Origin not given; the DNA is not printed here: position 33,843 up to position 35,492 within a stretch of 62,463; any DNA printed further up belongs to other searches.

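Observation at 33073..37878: Five-gene minus-strand cluster: exported protein, MshEN/GAF-like paralog B, IHF/HU, MshEN/GAF-like paralog A, site-2 protease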

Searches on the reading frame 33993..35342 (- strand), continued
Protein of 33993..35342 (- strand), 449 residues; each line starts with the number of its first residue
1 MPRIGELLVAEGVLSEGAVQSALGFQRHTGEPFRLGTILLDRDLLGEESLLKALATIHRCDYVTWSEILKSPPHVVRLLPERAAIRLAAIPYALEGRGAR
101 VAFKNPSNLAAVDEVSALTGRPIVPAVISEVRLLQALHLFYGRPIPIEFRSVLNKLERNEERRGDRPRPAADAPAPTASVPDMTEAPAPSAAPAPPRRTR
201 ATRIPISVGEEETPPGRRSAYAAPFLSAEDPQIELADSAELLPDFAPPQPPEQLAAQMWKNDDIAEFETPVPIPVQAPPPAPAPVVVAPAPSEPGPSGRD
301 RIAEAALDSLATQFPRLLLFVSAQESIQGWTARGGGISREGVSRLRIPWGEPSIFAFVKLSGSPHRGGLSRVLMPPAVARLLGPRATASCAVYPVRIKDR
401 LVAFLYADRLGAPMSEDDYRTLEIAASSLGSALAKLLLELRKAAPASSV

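Call 29: fold_search(model_id=the predicted structure, library=pdb)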
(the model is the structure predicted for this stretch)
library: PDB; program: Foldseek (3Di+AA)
matches with E <= 10: 747; with E <= 0.001: 121
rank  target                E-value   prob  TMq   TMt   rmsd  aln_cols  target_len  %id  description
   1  9g1w_MODEL_1_A        2.4e-09  1.00  0.24  0.58   4.7       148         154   32  NMR solution structure of the Thermus thermophilus PilF-GSPIIA domain (released 2025-05-21)
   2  5htl_B                8.2e-09  1.00  0.27  0.73   3.5       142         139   30  Structure of MshE with cdg (released 2016-10-05)
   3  8pfa_A                1.5e-08  1.00  0.26  0.70   4.2       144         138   28  X-ray structure of the Thermus thermophilus K167R mutant of the PilF-GSPIIB domain in the c-di-GMP bound state (released 2024-06-26)
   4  8pfa_B                1.8e-08  1.00  0.25  0.70   4.1       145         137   28  X-ray structure of the Thermus thermophilus K167R mutant of the PilF-GSPIIB domain in the c-di-GMP bound state (released 2024-06-26)
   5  9glg_B                2.2e-08  1.00  0.25  0.69   4.1       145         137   27  X-ray structure of the Thermus thermophilus Q218E mutant of the PilF-GSPIIB domain in the c-di-GMP bound state (released 2025-06-25)
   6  9gl5_A                2.3e-08  1.00  0.26  0.71   3.9       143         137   26  X-ray structure of the Thermus thermophilus Q190E mutant of the PilF-GSPIIB domain in the c-di-GMP bound state (released 2025-06-25)
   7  9glg_A                2.8e-08  1.00  0.25  0.69   4.3       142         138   27  X-ray structure of the Thermus thermophilus Q218E mutant of the PilF-GSPIIB domain in the c-di-GMP bound state (released 2025-06-25)
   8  8pdk_A                3.1e-08  1.00  0.25  0.69   4.0       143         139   27  X-ray structure of the Thermus thermophilus PilF-GSPIIB domain in the c-di-GMP bound state (released 2024-06-26)
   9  8pe0_A                6.2e-08  1.00  0.25  0.67   4.4       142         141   27  X-ray structure of the Thermus thermophilus K167L mutant of the PilF-GSPIIB domain in the c-di-GMP bound state (released 2024-06-26)
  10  5htl_A                6.9e-08  1.00  0.25  0.67   4.0       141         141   30  Structure of MshE with cdg (released 2016-10-05)
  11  8pdk_B                7.8e-08  1.00  0.25  0.69   4.3       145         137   27  X-ray structure of the Thermus thermophilus PilF-GSPIIB domain in the c-di-GMP bound state (released 2024-06-26)
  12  8pkz_MODEL_1_A        1.0e-07  1.00  0.25  0.66   4.5       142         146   27  NMR solution structure of PilF-GSPIIB in the c-di-GMP bound state (released 2024-07-10)
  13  6ejf_G                4.4e-07  1.00  0.24  0.61   4.3       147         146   31  Thermus thermophilus PilF ATPase (apoprotein form) (released 2018-08-01)
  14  7lkm_A                1.6e-06  1.00  0.25  0.67   4.3       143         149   19  The PilB(N-terminal_P70S mutant)-PilZ complex of the Type IV pilus from Xanthomonas citri (released 2021-08-11)
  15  7lkm_B                2.8e-06  1.00  0.25  0.64   4.6       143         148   18  The PilB(N-terminal_P70S mutant)-PilZ complex of the Type IV pilus from Xanthomonas citri (released 2021-08-11)
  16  3o5y_A                4.2e-06  1.00  0.27  0.77   2.9       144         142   20  The Crystal Structure of the GAF domain of a two-component sensor histidine kinase from Bacillus halodurans to 2.45A (released 2010-08-11)
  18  3o5y_B                4.7e-06  1.00  0.27  0.75   3.3       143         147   20  The Crystal Structure of the GAF domain of a two-component sensor histidine kinase from Bacillus halodurans to 2.45A (released 2010-08-11)
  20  5w10_B                8.4e-06  1.00  0.28  0.69   3.4       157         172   16  Lcd1 GAF domain in complex with cAMP ligand (released 2017-06-28)
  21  5w10_A                8.9e-06  1.00  0.28  0.68   3.4       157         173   16  Lcd1 GAF domain in complex with cAMP ligand (released 2017-06-28)
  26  3oov_B                1.3e-05  1.00  0.28  0.72   2.4       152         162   14  Crystal structure of a methyl-accepting chemotaxis protein, residues 122 to 287 (released 2010-09-08)
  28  5w10_D                1.7e-05  1.00  0.26  0.64   3.4       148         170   17  Lcd1 GAF domain in complex with cAMP ligand (released 2017-06-28)
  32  3oov_A                2.2e-05  1.00  0.27  0.69   3.3       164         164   13  Crystal structure of a methyl-accepting chemotaxis protein, residues 122 to 287 (released 2010-09-08)
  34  2vks                  2.5e-05  1.00  0.27  0.80   2.7       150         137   18  Crystal structure of GAF-B domain of DevS from Mycobacterium smegmatis (released 2008-08-26)
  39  5w10_C                2.8e-05  1.00  0.26  0.63   2.6       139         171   17  Lcd1 GAF domain in complex with cAMP ligand (released 2017-06-28)
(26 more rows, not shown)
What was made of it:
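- The top structural hit for A is the non-binding PilF GSPII-A (9g1w, call 29).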

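Call 34: find_homologous_proteins(query=A4)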
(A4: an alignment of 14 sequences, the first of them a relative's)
Query A4 (14 sequences) (447 aa, profile of the alignment): 270 proteins with E <= 0.001 among 8000 candidates; the best 120 are listed.
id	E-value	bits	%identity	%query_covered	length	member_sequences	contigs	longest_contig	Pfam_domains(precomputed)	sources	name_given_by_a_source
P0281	2.7e-164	566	100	100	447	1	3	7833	PF05157.21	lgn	-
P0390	3.0e-146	507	44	99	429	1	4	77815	PF05157.21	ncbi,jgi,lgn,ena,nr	ncbi:MAG TPA: hypothetical protein VOA87_21360 [Thermoanaerobaculia bacterium]|nr:hypothetical prote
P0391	6.1e-145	502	50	43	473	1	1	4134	PF05157.21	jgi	jgi:hypothetical protein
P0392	6.9e-145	502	56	36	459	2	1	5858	PF05157.21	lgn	-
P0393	1.8e-144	501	55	37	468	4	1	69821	PF05157.21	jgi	jgi:hypothetical protein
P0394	5.3e-144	499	49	50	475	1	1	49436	PF05157.21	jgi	jgi:hypothetical protein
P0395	6.6e-144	499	54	38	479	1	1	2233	PF05157.21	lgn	-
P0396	8.7e-144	498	55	36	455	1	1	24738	PF05157.21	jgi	jgi:type II secretion system (T2SS) protein E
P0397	2.3e-143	497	55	38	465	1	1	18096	PF05157.21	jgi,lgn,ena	-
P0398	3.6e-143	496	53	36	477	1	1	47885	PF05157.21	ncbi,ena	-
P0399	3.6e-143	496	57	37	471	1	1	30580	PF05157.21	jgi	jgi:hypothetical protein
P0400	1.0e-142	495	56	37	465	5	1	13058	PF05157.21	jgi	-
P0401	1.1e-142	495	57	38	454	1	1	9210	PF05157.21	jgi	jgi:hypothetical protein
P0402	1.5e-142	494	55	37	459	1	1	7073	PF05157.21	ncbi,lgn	-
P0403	2.8e-142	493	56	36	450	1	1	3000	PF05157.21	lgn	-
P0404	3.4e-142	493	60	36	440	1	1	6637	PF05157.21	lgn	-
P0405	3.8e-142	493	48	43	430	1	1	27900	PF05157.21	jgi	jgi:hypothetical protein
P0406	4.6e-142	493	56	36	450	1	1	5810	PF05157.21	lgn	-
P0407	6.3e-142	492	55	36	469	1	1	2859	PF05157.21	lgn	-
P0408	7.0e-142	492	57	37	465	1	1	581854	PF05157.21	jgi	jgi:type II secretion system (T2SS) protein E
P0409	7.3e-142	492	49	48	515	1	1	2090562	PF05157.21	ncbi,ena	-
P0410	7.6e-142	492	42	99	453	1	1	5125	PF05157.21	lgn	-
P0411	8.1e-142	492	58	36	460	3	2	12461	PF05157.21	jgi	jgi:hypothetical protein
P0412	8.4e-142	492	55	37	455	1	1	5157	PF05157.21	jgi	jgi:hypothetical protein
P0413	1.5e-141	491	51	41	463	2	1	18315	PF05157.21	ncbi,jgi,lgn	ncbi:MAG TPA: hypothetical protein VGH73_19835 [Thermoanaerobaculia bacterium]|jgi:hypothetical prot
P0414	2.0e-141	491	53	38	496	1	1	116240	PF05157.21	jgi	jgi:hypothetical protein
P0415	2.3e-141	490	43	99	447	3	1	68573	PF05157.21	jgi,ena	-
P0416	4.8e-141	489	56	36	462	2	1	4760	PF05157.21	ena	-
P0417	5.1e-141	489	52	36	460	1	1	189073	PF05157.21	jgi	jgi:Type II secretion system (T2SS), protein E, N-terminal domain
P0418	7.0e-141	489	55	37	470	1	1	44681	PF05157.21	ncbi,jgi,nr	ncbi:MAG TPA: hypothetical protein VIA62_20140 [Thermoanaerobaculia bacterium]|jgi:hypothetical prot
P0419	1.1e-140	488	54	36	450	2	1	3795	PF05157.21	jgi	-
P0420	1.8e-140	487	54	36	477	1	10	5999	PF05157.21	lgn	-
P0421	3.2e-140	487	51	99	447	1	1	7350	PF05157.21,PF13185.13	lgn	-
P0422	6.0e-140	486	40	99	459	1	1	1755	PF05157.21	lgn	-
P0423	1.0e-139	485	53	36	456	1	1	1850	PF05157.21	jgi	jgi:hypothetical protein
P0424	1.4e-139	485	57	36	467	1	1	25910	PF05157.21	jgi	jgi:hypothetical protein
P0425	1.6e-139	484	56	37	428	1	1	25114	PF05157.21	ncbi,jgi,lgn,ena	ncbi:MAG TPA: hypothetical protein VGG03_07555 [Thermoanaerobaculia bacterium]|jgi:hypothetical prot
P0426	1.8e-139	484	53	36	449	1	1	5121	PF05157.21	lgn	-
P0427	2.0e-139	484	55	43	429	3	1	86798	PF05157.21,PF13185.13,PF01590.33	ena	-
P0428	2.3e-139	484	53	33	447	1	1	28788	PF05157.21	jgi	jgi:hypothetical protein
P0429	2.4e-139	484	43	98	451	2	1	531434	PF05157.21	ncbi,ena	-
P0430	2.9e-139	484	42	98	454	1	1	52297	PF05157.21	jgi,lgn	jgi:hypothetical protein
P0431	3.1e-139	483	52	36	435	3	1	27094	PF05157.21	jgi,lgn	jgi:hypothetical protein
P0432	3.3e-139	483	41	98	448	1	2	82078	PF05157.21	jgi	jgi:hypothetical protein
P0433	3.4e-139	483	55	37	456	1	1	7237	PF05157.21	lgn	-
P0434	3.6e-139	483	53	36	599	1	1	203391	PF05157.21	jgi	jgi:hypothetical protein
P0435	3.8e-139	483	41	99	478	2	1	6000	PF05157.21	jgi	jgi:Type II secretion system (T2SS), protein E, N-terminal domain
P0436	4.0e-139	483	51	42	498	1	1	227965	PF05157.21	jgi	jgi:hypothetical protein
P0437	5.0e-139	483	52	37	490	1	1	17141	PF05157.21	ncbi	ncbi:MAG TPA: hypothetical protein VIH93_08515 [Thermoanaerobaculia bacterium]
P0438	5.1e-139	483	55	36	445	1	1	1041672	PF05157.21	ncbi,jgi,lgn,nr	ncbi:MAG TPA: hypothetical protein VHC97_18750 [Thermoanaerobaculia bacterium]|jgi:hypothetical prot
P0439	6.4e-139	482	42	41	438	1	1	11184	PF05157.21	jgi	jgi:hypothetical protein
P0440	6.4e-139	482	56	37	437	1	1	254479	PF05157.21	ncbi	ncbi:MAG TPA: hypothetical protein VF789_13935 [Thermoanaerobaculia bacterium]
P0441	6.9e-139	482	54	36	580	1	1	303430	PF05157.21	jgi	jgi:Type II secretion system (T2SS), protein E, N-terminal domain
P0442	6.9e-139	482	52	37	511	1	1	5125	PF05157.21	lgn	-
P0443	7.7e-139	482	52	43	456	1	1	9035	PF05157.21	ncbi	ncbi:MAG: hypothetical protein ABUT39_28795 [Acidobacteriota bacterium]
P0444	9.3e-139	482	57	36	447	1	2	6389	PF05157.21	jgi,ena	-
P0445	1.1e-138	482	55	36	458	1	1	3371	PF05157.21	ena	-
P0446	1.4e-138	481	53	37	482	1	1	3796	PF05157.21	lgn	-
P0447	2.0e-138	481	49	36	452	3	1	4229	PF05157.21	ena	-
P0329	3.9e-138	480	57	36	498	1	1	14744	PF05157.21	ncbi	-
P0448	4.0e-138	480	41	98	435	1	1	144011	PF05157.21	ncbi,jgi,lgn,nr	ncbi:MAG TPA: hypothetical protein VGX68_09340 [Thermoanaerobaculia bacterium]|jgi:hypothetical prot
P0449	4.1e-138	480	42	99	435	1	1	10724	PF05157.21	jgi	jgi:hypothetical protein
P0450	4.2e-138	480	55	37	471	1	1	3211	PF05157.21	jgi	jgi:hypothetical protein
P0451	4.3e-138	480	43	35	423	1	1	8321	PF05157.21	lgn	-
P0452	4.8e-138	480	53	99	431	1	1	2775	PF05157.21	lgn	-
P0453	5.2e-138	479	55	37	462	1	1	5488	PF05157.21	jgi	jgi:hypothetical protein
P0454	5.3e-138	479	55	36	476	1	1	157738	PF05157.21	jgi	jgi:hypothetical protein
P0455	6.4e-138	479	41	98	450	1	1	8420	PF05157.21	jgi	jgi:type II secretion system (T2SS) protein E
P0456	6.4e-138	479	53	37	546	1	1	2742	PF05157.21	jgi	jgi:Type II secretion system (T2SS), protein E, N-terminal domain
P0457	7.6e-138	479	49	36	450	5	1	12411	PF05157.21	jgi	jgi:hypothetical protein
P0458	7.7e-138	479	42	99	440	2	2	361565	PF05157.21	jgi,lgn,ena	-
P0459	8.8e-138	479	54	37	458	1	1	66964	PF05157.21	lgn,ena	-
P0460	1.1e-137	478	55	36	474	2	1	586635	PF05157.21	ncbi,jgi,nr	ncbi:MAG: hypothetical protein QOF89_1182 [Acidobacteriota bacterium]|jgi:hypothetical protein|nr:hy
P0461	1.1e-137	478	53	37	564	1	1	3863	PF05157.21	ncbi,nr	ncbi:MAG TPA: hypothetical protein VHB47_00855 [Thermoanaerobaculia bacterium]|nr:hypothetical prote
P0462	1.2e-137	478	50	36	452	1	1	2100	PF05157.21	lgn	-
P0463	1.3e-137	478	55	36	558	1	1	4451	PF05157.21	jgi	-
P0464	1.3e-137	478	49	99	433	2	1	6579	PF05157.21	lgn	-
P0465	1.5e-137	478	54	98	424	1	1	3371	PF05157.21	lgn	-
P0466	1.6e-137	478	54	37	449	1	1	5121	PF05157.21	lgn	-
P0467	1.6e-137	478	55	37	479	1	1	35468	PF05157.21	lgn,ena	-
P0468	1.7e-137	478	55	36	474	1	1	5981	PF05157.21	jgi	jgi:hypothetical protein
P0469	1.7e-137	478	54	98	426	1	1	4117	PF05157.21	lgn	-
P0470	1.8e-137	478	55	36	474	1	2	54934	PF05157.21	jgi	jgi:hypothetical protein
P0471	2.3e-137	477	54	38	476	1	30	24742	PF05157.21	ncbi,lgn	ncbi:MAG TPA: hypothetical protein VGP73_26495 [Thermoanaerobaculia bacterium]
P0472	2.3e-137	477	53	37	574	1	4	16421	PF05157.21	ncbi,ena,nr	ncbi:MAG TPA: hypothetical protein VOA80_21725 [Thermoanaerobaculia bacterium]|nr:hypothetical prote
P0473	3.0e-137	477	53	40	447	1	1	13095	PF05157.21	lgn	-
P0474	3.5e-137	477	43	98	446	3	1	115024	PF05157.21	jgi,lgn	jgi:hypothetical protein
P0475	3.6e-137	477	57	36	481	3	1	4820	PF05157.21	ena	-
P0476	3.7e-137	477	55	36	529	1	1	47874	PF05157.21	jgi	jgi:hypothetical protein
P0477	3.8e-137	477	54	38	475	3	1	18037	PF05157.21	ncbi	-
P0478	4.2e-137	476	42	35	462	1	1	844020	PF05157.21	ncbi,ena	-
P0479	5.0e-137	476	50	41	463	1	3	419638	PF05157.21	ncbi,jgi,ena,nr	ncbi:MAG TPA: hypothetical protein VLB76_28125 [Thermoanaerobaculia bacterium]|jgi:hypothetical prot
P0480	5.3e-137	476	53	37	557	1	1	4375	PF05157.21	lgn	-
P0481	5.6e-137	476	53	37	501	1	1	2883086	PF05157.21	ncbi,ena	-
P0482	5.7e-137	476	55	36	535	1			PF05157.21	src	-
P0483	5.8e-137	476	57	36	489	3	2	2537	PF05157.21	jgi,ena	jgi:hypothetical protein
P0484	6.3e-137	476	53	38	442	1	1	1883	PF05157.21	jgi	jgi:hypothetical protein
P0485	7.1e-137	476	41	98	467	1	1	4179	PF05157.21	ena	-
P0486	7.2e-137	476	55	36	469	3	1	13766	PF05157.21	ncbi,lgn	ncbi:MAG: hypothetical protein ABIS20_08680 [Thermoanaerobaculia bacterium]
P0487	7.5e-137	476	45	50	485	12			PF05157.21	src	-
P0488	9.1e-137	475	51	41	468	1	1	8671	PF05157.21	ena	-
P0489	9.5e-137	475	53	37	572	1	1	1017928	PF05157.21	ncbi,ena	-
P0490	9.7e-137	475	42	98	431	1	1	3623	PF05157.21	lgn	-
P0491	1.3e-136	475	50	99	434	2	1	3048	PF05157.21,PF13185.13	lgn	-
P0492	1.3e-136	475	55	36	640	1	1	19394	PF05157.21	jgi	jgi:hypothetical protein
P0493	1.6e-136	474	41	99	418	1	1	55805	PF05157.21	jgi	jgi:hypothetical protein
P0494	1.6e-136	474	55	36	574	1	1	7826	PF05157.21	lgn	-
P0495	1.9e-136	474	41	99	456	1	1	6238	PF05157.21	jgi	jgi:hypothetical protein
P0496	2.0e-136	474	55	36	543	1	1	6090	PF05157.21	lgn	-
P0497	2.2e-136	474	56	36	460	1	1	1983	PF05157.21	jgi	jgi:hypothetical protein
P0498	2.2e-136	474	49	99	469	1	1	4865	PF05157.21,PF13185.13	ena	-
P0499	2.3e-136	474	55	38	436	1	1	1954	PF05157.21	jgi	jgi:hypothetical protein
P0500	2.3e-136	474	42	98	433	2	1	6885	PF05157.21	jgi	jgi:hypothetical protein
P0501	2.8e-136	474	40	99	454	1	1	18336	PF05157.21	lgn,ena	-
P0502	3.1e-136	474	54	38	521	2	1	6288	PF05157.21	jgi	-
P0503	3.1e-136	474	58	36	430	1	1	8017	PF05157.21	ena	-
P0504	3.9e-136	473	43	41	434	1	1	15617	PF05157.21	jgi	jgi:hypothetical protein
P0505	5.1e-136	473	53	38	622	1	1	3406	PF05157.21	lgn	-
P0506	5.6e-136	473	58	36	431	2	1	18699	PF05157.21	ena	-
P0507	5.8e-136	473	56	37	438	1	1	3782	PF05157.21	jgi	jgi:type II secretion system (T2SS) protein E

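Call 35: find_encoding_contigs(protein=P0481, flank=6000, max_places=1)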
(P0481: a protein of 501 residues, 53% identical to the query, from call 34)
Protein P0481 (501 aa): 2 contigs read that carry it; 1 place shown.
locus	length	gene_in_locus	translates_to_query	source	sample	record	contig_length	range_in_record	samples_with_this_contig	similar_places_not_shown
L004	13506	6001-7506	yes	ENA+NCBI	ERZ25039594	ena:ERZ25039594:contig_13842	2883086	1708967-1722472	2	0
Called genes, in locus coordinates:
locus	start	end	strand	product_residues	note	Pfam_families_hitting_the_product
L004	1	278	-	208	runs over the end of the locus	PF01195:Pept_tRNA_hydro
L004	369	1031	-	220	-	PF01386:Ribosomal_L25p, PF14693:Ribosomal_TL5_C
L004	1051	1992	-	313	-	PF13793:Pribosyltran_N, PF00156:Pribosyltran, PF14572:Pribosyl_synth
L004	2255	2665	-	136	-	PF04026:SpoVG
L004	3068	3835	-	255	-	-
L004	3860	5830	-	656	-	PF23914:TPR_CcmH_CycH (weak), PF13432:TPR_16 (weak), PF14559:TPR_19, PF13432:TPR_16 (weak), PF25062:ARM_TT21_N (weak), PF14559:TPR_19 (weak), PF13432:TPR_16 (weak), PF13432:TPR_16, +28 more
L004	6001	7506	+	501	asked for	PF05157:MshEN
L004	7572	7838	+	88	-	PF00216:Bac_DNA_binding, PF18291:HU-HIG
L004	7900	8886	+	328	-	PF02163:Peptidase_M50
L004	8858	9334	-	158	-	PF02580:Tyr_Deacylase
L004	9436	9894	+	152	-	PF00436:SSB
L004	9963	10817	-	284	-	PF03446:NAD_binding_2 (faint), PF03807:F420_oxidored, PF14748:P5CR_dimer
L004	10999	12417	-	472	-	PF20245:DUF6600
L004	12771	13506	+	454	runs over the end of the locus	PF12867:DinB_2, PF03781:FGE-sulfatase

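Call 36: find_encoding_contigs(protein=P0409, flank=6000, max_places=1)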
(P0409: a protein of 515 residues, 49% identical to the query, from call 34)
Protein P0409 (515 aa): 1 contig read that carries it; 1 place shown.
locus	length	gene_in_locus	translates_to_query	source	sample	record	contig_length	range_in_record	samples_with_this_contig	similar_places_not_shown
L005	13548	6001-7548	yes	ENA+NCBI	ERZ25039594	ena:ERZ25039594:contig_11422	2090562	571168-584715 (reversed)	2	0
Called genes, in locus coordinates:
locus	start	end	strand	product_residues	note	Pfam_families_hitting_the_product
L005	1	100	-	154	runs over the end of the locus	PF01195:Pept_tRNA_hydro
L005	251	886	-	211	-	PF01386:Ribosomal_L25p, PF14693:Ribosomal_TL5_C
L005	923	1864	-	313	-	PF13793:Pribosyltran_N, PF00156:Pribosyltran, PF14572:Pribosyl_synth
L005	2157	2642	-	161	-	PF04026:SpoVG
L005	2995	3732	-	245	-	-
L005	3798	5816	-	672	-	PF14559:TPR_19 (weak), PF14559:TPR_19 (weak), PF23914:TPR_CcmH_CycH (weak), PF13432:TPR_16 (weak), PF25062:ARM_TT21_N (weak), PF23914:TPR_CcmH_CycH (weak), PF13432:TPR_16, PF13432:TPR_16, +30 more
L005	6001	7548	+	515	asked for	PF05157:MshEN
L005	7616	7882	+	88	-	PF00216:Bac_DNA_binding, PF18291:HU-HIG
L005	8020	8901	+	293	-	PF02163:Peptidase_M50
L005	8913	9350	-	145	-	PF02580:Tyr_Deacylase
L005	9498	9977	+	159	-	PF00436:SSB, PF22657:SSB_1 (weak)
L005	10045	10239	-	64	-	-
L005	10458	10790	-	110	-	-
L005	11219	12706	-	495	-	PF00239:Resolvase, PF07508:Recombinase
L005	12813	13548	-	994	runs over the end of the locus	PF26449:DUF8128 (faint), PF01935:DUF87 (faint), PF10412:TrwB_AAD_bind, PF12696:TraG-D_C (weak)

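Call 37: find_encoding_contigs(protein=P0429, flank=6000, max_places=1)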
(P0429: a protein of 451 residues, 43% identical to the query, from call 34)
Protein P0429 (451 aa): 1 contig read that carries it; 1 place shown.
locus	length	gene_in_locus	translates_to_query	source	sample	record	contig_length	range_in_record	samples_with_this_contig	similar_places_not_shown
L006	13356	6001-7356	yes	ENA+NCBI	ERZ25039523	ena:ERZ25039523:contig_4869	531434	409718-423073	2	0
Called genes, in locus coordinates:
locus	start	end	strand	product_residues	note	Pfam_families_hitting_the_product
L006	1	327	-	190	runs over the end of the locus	PF01195:Pept_tRNA_hydro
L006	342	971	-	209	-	PF01386:Ribosomal_L25p, PF14693:Ribosomal_TL5_C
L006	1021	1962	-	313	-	PF13793:Pribosyltran_N, PF00156:Pribosyltran, PF14572:Pribosyl_synth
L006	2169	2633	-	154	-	PF04026:SpoVG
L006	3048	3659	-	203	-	-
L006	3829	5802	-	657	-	PF13432:TPR_16 (weak), PF14559:TPR_19, PF13429:TPR_15 (weak), PF13432:TPR_16 (weak), PF14559:TPR_19 (weak), PF13432:TPR_16, PF14559:TPR_19 (weak), PF09976:TPR_21 (weak), +18 more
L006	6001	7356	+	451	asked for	PF05157:MshEN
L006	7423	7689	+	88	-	PF00216:Bac_DNA_binding, PF18291:HU-HIG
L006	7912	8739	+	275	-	PF02163:Peptidase_M50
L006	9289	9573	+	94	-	-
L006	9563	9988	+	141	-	PF01850:PIN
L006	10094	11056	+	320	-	PF01734:Patatin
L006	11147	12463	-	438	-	PF04389:Peptidase_M28, PF01546:Peptidase_M20 (weak)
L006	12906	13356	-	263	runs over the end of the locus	PF13424:TPR_12 (faint), PF17874:TPR_MalT (weak), PF14559:TPR_19 (faint)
